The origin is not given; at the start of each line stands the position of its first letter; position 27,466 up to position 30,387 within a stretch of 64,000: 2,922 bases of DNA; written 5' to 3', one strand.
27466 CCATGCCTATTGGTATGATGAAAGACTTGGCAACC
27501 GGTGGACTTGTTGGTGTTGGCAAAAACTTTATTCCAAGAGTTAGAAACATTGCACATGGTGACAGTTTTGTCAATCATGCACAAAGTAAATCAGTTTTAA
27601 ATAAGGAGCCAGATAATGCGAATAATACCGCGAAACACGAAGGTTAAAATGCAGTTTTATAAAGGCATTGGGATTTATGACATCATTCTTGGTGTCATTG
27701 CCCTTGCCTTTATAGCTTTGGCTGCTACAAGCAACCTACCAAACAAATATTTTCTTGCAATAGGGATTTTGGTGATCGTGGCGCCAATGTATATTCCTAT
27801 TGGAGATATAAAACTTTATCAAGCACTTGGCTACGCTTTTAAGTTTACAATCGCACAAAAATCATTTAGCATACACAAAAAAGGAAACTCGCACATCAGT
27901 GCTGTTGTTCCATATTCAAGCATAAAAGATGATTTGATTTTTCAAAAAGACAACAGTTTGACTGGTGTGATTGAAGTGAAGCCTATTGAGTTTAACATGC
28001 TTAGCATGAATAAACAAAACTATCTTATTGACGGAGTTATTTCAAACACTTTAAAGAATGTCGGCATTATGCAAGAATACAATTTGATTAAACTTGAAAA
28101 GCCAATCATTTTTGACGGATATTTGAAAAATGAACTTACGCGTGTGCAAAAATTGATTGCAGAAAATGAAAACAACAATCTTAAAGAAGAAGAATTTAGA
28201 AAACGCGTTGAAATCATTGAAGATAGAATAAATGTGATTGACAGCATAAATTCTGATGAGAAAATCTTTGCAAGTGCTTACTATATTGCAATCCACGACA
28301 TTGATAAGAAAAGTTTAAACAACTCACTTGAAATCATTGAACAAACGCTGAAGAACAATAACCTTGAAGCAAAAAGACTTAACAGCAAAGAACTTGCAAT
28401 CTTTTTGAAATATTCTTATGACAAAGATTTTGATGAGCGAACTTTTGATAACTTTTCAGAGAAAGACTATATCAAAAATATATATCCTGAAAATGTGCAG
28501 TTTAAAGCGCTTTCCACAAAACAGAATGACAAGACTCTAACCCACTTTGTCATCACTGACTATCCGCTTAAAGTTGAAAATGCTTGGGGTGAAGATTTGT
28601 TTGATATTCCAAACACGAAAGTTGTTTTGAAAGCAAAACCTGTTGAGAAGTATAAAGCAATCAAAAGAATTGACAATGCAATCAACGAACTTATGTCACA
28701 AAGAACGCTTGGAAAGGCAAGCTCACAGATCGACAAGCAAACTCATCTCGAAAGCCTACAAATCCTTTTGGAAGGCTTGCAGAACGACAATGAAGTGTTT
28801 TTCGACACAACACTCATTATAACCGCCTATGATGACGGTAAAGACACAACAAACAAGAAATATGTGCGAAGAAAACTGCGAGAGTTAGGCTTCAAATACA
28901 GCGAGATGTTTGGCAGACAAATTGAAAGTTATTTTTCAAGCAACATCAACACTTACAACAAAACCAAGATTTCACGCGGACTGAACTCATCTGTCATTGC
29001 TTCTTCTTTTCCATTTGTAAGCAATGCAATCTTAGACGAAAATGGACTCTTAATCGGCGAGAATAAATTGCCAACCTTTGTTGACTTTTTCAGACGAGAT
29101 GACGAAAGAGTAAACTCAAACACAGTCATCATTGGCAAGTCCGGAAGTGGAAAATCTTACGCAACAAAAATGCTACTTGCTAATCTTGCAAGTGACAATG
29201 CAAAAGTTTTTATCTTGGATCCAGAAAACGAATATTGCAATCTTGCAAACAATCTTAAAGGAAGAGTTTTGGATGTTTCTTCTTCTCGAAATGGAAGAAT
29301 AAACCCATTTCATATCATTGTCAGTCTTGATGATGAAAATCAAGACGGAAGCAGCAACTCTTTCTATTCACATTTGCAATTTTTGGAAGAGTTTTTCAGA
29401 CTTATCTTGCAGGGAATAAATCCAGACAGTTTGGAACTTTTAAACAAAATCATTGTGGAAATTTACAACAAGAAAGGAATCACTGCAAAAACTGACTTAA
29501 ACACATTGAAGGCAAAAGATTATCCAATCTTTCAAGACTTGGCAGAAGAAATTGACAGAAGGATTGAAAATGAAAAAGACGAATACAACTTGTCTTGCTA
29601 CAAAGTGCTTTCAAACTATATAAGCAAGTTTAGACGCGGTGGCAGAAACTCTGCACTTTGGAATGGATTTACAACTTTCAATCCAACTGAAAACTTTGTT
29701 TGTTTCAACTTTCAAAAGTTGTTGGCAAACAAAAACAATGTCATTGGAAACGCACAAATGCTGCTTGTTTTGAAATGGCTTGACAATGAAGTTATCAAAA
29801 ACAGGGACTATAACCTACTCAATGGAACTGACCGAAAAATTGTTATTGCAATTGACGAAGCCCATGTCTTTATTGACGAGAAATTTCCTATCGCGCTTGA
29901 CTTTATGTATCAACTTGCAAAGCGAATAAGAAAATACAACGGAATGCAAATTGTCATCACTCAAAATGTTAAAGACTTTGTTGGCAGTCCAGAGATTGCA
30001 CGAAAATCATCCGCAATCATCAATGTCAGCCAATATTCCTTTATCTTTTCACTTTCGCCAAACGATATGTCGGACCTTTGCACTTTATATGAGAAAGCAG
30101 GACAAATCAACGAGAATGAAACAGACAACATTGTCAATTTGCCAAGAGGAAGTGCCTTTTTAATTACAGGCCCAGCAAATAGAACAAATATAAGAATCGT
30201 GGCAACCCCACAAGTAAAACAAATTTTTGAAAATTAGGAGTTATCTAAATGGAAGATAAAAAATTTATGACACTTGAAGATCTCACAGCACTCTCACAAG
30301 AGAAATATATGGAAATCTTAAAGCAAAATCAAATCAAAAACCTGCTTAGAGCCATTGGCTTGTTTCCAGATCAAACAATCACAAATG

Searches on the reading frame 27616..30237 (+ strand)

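Call 54: search_protein_families(library=pfam, proteins=[window:27616-30237:+], max_evalue=0.0001)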
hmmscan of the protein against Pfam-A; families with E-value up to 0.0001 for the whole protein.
window:27616-30237:+ (873 aa): 5 families
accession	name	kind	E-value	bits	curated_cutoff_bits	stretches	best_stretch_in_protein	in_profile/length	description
PF19044.6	P-loop_TraG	-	1.1e-15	57.7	25.8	1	488-810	14-315/413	TraG P-loop domain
PF01935.23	DUF87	-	3.6e-12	47.3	23.2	1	500-669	23-174/220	Helicase HerA, central domain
PF12846.13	AAA_10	-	1.7e-08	34.4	27.5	1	499-549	20-70/362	AAA-like domain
PF13401.12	AAA_22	-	6e-05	23.8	27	0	501-538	6-43/130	AAA domain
PF01656.29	CbiA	-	7.9e-05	23.1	25.4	0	504-640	3-107/125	CobQ/CobB/MinD/ParA nucleotide binding domain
